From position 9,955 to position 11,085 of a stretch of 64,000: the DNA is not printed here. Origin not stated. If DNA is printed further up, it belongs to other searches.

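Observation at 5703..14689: Legionaminic-acid-type nonulosonic acid pathway with a PtmE-like CBS nucleotidyltransferase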

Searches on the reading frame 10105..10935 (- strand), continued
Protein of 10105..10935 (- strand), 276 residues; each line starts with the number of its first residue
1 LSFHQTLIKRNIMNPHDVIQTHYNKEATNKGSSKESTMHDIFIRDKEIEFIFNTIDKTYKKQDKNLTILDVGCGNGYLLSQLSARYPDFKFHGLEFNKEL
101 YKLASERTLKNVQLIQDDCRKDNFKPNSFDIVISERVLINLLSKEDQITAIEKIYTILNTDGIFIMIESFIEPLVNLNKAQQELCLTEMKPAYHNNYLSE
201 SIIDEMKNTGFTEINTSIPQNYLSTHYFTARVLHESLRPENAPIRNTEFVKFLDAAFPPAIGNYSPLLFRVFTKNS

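Call 50: find_encoding_contigs(protein=P0018, flank=8000, max_places=1)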
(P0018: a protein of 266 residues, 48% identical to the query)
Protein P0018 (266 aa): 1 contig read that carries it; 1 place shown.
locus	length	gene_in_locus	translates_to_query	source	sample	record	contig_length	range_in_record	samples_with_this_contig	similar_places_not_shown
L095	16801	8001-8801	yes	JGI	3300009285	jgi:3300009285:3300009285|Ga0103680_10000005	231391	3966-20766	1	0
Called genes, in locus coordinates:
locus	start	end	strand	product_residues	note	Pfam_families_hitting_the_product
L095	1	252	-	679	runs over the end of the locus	PF00133:tRNA-synt_1 (faint), PF01406:tRNA-synt_1e (faint), PF09334:tRNA-synt_1g, PF08264:Anticodon_1 (faint)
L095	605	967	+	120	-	PF13560:HTH_31, PF01381:HTH_3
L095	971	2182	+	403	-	PF07804:HipA_C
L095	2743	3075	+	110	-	PF13936:HTH_38 (faint), PF07508:Recombinase (weak)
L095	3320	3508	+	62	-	-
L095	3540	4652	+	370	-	PF17761:DUF1016_N, PF06250:YhcG_C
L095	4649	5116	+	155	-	-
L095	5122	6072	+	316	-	-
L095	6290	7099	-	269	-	PF01925:TauE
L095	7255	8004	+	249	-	PF00106:adh_short, PF01370:Epimerase, PF08659:KR, PF13561:adh_short_C2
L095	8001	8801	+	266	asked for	PF13489:Methyltransf_23, PF13649:Methyltransf_25, PF13847:Methyltransf_31, PF08241:Methyltransf_11, PF08242:Methyltransf_12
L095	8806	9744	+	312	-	PF03060:NMO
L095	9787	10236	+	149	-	PF01451:LMWPc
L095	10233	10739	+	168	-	PF03449:GreA_GreB_N, PF01272:GreA_GreB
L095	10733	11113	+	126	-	PF19662:DUF6165, PF14063:DUF4254 (faint)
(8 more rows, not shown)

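Call 61: predict_structure(alignment_id=A1)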
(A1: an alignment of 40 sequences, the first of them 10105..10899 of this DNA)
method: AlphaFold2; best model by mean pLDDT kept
length: 264 residues; sequences in the alignment: 40
mean_pLDDT: 92.9   pTM: 0.90
mean pLDDT of the five models: 92.9, 92.7, 91.5, 91.2, 90.7
residues with pLDDT >= 90: 213; 70-90: 46; 50-70: 5; < 50: 0
segments of 3 or more residues with pLDDT < 50: none
pLDDT, mean of each block of 10 residues (from residue 1): 74 82 82 96 97 97 96 98 94 94 94 97 85 93 97 97 97 90 88 96 95 97 94 93 96 97 93
secondary structure, 60 per line:
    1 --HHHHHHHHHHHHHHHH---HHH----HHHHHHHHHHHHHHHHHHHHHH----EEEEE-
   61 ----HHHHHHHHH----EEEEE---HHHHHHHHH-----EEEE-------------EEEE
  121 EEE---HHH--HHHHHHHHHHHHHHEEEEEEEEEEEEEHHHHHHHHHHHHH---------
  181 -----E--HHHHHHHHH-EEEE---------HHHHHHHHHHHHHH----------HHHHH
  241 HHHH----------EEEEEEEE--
elements in order: H3-18 H29-50 E55-59 H65-73 E78-82 H86-94 E100-103 E117-123 H132-145 E146-158 H159-171 H189-197 E199-202 H212-225 H236-244 E255-262

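Call 65: fold_search(model_id=the predicted structure, library=pdb)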
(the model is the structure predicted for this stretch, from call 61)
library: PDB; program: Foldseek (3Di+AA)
matches with E <= 10: 1988; with E <= 0.001: 1242
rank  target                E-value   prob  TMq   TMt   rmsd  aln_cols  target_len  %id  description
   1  1xxl_A                2.5e-13  1.00  0.47  0.53   8.3       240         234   18  The crystal structure of YcgJ protein from Bacillus subitilis at 2.1 A resolution (released 2004-11-23)
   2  5gm1_C                3.4e-13  1.00  0.56  0.53   7.7       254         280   14  Crystal structure of methyltransferase TleD complexed with SAH (released 2016-09-28)
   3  6f5z_B                5.0e-13  1.00  0.52  0.58   7.8       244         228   18  Complex between the Haloferax volcanii Trm112 methyltransferase activator and the Hvo_0019 putative methyltransferase (released 2018-07-11)
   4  3l8d                  5.7e-13  1.00  0.52  0.66   7.3       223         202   16  Crystal structure of methyltransferase from Bacillus Thuringiensis (released 2010-01-12)
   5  3ccf_A                6.9e-13  1.00  0.46  0.50   8.2       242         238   15  Crystal structure of putative methyltransferase (YP_321342.1) from Anabaena variabilis ATCC 29413 at 1.90 A resolution (released 2008-03-11)
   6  6uv6_C                9.4e-13  1.00  0.49  0.49   7.3       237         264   18  AtmM with bound rebeccamycin analogue (released 2020-11-25)
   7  6f5z_A                1.4e-12  1.00  0.54  0.62   8.1       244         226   17  Complex between the Haloferax volcanii Trm112 methyltransferase activator and the Hvo_0019 putative methyltransferase (released 2018-07-11)
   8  5gm2_L                1.6e-12  1.00  0.52  0.52   8.4       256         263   16  Crystal structure of methyltransferase TleD complexed with SAH and teleocidin A1 (released 2016-09-28)
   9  7ebx                  1.8e-12  1.00  0.43  0.44   8.7       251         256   18  Crystal structure of juvenile hormone acid methyltransferase JHAMT in complex with S-adenosyl-L-homocysteine. (released 2021-09-29)
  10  5gm1_B                2.4e-12  1.00  0.55  0.52   7.3       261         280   16  Crystal structure of methyltransferase TleD complexed with SAH (released 2016-09-28)
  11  3dtn_A                3.2e-12  1.00  0.51  0.61   6.3       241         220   20  Crystal structure of putative Methyltransferase-MM_2633 from Methanosarcina mazei . (released 2008-09-09)
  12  3ccf_B                3.2e-12  1.00  0.46  0.49   8.2       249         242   15  Crystal structure of putative methyltransferase (YP_321342.1) from Anabaena variabilis ATCC 29413 at 1.90 A resolution (released 2008-03-11)
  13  5gm2_M                3.6e-12  1.00  0.55  0.55   7.2       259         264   17  Crystal structure of methyltransferase TleD complexed with SAH and teleocidin A1 (released 2016-09-28)
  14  4iv8_A                3.6e-12  1.00  0.48  0.51   9.0       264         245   18  Crystal structure of N-methyl transferase from Plasmodium knowlesi complexed with S-adenosyl methionine (released 2014-02-19)
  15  5jgk_A                3.8e-12  1.00  0.45  0.42  10.9       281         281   17  Crystal structure of GtmA in complex with SAH (released 2017-03-01)
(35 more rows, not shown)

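Call 75: find_encoding_contigs(protein=P0015, flank=9000, max_places=1)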
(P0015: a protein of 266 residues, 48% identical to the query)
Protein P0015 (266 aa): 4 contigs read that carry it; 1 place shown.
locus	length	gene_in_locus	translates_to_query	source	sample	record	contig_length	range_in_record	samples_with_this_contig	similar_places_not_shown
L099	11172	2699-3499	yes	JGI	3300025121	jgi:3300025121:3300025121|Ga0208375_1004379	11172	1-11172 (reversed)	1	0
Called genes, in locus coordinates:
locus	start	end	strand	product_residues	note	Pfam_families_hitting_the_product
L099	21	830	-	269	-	PF01925:TauE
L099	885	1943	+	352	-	PF03773:ArsP_1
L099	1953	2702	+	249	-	PF00106:adh_short, PF01370:Epimerase (weak), PF08659:KR (weak), PF13561:adh_short_C2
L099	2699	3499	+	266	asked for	PF13489:Methyltransf_23, PF13649:Methyltransf_25, PF13847:Methyltransf_31, PF08241:Methyltransf_11, PF08242:Methyltransf_12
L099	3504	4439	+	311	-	PF00478:IMPDH (weak), PF03060:NMO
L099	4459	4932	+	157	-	PF01451:LMWPc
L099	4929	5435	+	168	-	PF03449:GreA_GreB_N, PF01272:GreA_GreB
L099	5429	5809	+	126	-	PF19662:DUF6165, PF14063:DUF4254 (faint)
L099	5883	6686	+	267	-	-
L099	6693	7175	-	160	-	-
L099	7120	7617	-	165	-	PF01029:NusB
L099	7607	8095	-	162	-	PF22811:Zn_ribbon_NrdR, PF03477:ATP-cone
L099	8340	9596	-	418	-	PF00464:SHMT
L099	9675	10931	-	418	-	PF00109:ketoacyl-synt, PF02801:Ketoacyl-synt_C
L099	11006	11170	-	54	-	?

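Call 76: find_encoding_contigs(protein=P0016, flank=9000, max_places=1)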
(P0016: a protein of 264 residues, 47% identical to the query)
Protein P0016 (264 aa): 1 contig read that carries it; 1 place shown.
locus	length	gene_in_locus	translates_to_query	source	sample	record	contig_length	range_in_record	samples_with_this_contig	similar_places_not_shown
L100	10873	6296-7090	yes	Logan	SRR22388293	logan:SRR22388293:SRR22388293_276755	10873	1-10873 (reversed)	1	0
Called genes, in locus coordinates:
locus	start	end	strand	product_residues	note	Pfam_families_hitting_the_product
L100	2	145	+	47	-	?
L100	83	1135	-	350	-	PF01098:FTSW_RODA_SPOVE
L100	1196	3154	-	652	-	PF03717:PBP_dimer, PF00905:Transpeptidase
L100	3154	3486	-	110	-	-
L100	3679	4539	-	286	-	PF04085:MreC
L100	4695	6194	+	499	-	PF13623:SurA_N_2, PF13624:SurA_N_3, PF13145:Rotamase_2, PF13616:Rotamase_3, PF00639:Rotamase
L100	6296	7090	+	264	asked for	PF13489:Methyltransf_23, PF13847:Methyltransf_31, PF08241:Methyltransf_11, PF08242:Methyltransf_12, PF13649:Methyltransf_25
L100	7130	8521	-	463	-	PF01212:Beta_elim_lyase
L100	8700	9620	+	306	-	PF04055:Radical_SAM, PF16199:Radical_SAM_C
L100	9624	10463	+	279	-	PF02265:S1-P1_nuclease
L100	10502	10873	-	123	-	?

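Call 87: find_related_loci(query=A3, collection=metagenome_contigs, flank=9000)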
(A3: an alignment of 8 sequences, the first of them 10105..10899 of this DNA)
Query A3 (264 aa) in metagenome_contigs; peptide patterns used: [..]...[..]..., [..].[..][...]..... (x = any residue, [..] = any of these).
600 stretches matched a pattern (row limit reached: there are more); 181 encode a relative of the query (tblastn E <= 1e-3); the best 80 are kept; 80 distinct loci.
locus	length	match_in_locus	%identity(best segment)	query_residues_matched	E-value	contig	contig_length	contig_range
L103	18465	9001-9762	44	10-263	6e-70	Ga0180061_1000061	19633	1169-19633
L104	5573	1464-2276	38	5-262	5e-48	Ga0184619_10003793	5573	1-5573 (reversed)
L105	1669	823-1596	34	5-264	3e-48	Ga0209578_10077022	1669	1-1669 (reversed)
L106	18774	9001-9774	37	1-255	5e-41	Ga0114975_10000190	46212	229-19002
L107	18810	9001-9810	39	7-262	3e-50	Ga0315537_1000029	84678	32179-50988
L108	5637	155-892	31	7-252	6e-27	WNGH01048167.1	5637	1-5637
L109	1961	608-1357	30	7-264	3e-27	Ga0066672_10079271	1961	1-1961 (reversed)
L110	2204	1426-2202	27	4-262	5e-24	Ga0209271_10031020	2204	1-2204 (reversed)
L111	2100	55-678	28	43-262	4e-24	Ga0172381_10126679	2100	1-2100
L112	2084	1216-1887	33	7-232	2e-23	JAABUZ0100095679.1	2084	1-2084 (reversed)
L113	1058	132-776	29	11-225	4e-22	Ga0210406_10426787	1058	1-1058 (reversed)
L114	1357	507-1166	29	7-221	3e-21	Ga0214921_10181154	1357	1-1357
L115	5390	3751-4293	30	48-228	5e-20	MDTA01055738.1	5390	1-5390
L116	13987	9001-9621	30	54-254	5e-20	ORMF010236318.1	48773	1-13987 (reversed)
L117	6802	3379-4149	27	15-262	2e-18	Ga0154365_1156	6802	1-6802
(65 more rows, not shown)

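Call 94: search_protein_families(library=pfam, proteins=[L088:12155-12835:+, L093:2-769:+, L088:10825-12147:+, L093:4777-6834:+, L087:12106-13656:+, L087:13656-14207:+, L087:14212-15132:+, L101:9351-9989:+], max_evalue=0.01)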
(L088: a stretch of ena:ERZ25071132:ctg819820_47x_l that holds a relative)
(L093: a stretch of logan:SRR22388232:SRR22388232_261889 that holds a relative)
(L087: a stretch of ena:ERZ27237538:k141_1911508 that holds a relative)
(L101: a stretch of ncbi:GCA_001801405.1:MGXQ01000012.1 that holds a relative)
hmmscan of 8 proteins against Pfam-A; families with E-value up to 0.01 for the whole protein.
L088:12155-12835:+ (226 aa): 1 family
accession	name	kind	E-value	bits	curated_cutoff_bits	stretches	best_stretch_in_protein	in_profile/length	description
PF00132.30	Hexapep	-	0.0011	19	27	1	156-187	3-34/36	Bacterial transferase hexapeptide (six repeats)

L093:2-769:+ (255 aa): 1 family
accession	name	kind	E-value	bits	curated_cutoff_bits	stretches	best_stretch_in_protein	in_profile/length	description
PF04055.27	Radical_SAM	-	7.8e-17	62.4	29.5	1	5-141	26-165/166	Radical SAM superfamily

L088:10825-12147:+ (440 aa): 1 family
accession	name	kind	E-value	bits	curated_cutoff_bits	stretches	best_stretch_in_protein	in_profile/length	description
PF00202.27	Aminotran_3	-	1.4e-38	133.1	30.5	1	41-405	12-397/403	Aminotransferase class-III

L093:4777-6834:+ (685 aa): 2 families
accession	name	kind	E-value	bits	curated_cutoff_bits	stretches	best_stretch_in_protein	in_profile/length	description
PF00202.27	Aminotran_3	-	5.2e-37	127.9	30.5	1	287-586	11-332/403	Aminotransferase class-III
PF02348.25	CTP_transf_3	-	9.8e-08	32.5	22.6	1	7-134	4-128/217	Cytidylyltransferase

L087:12106-13656:+ (516 aa): 2 families
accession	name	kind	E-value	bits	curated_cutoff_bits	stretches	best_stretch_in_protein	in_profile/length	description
PF05159.20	Capsule_synth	-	3.8e-07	30.3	20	1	286-423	146-280/310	Capsule polysaccharide biosynthesis protein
PF18844.6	baeRF_family2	-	0.0037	17.8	26.9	0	153-238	47-131/149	Bacterial archaeo-eukaryotic release factor family 2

L087:13656-14207:+ (183 aa): 4 families
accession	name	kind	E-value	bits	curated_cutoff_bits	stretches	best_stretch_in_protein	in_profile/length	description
PF00132.30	Hexapep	-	1e-16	60.2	27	1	127-158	4-35/36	Bacterial transferase hexapeptide (six repeats)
PF14602.12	Hexapep_2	-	1.7e-05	24.8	27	1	131-158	8-33/34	Hexapeptide repeat of succinyl-transferase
PF25084.1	LbH_EIF2B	-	0.00065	20.1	54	0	63-156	19-104/105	EIF2B subunit epsilon LbH domain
PF07099.16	DUF1361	-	0.0097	16.2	25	0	62-96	113-146/169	Protein of unknown function (DUF1361)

L087:14212-15132:+ (306 aa): 0 families

L101:9351-9989:+ (212 aa): 4 families
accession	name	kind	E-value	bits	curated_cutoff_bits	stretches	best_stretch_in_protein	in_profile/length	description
PF00132.30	Hexapep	-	4.6e-16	58.2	27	3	160-193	1-34/36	Bacterial transferase hexapeptide (six repeats)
PF17836.7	PglD_N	-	1.3e-12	48.5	23.4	1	4-85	1-77/78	PglD N-terminal domain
PF25084.1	LbH_EIF2B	-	5.2e-06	26.9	54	1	129-193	8-70/105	EIF2B subunit epsilon LbH domain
PF14602.12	Hexapep_2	-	3.6e-05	23.8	27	0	141-175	6-32/34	Hexapeptide repeat of succinyl-transferase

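Call 101: find_encoding_contigs(protein=P0002, flank=6000, max_places=1)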
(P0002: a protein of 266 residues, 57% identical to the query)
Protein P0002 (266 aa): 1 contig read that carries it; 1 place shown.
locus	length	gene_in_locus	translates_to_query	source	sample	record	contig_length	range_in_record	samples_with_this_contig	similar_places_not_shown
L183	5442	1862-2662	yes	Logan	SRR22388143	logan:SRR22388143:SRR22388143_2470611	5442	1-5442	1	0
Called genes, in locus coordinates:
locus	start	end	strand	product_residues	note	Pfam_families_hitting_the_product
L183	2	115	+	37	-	?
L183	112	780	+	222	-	PF02585:PIG-L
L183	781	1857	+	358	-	PF03102:NeuB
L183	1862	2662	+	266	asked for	PF13489:Methyltransf_23, PF13847:Methyltransf_31, PF08241:Methyltransf_11, PF08242:Methyltransf_12, PF13649:Methyltransf_25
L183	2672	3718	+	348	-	PF00571:CBS, PF00483:NTP_transferase, PF12804:NTP_transf_3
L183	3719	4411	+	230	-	PF02348:CTP_transf_3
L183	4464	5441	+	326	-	?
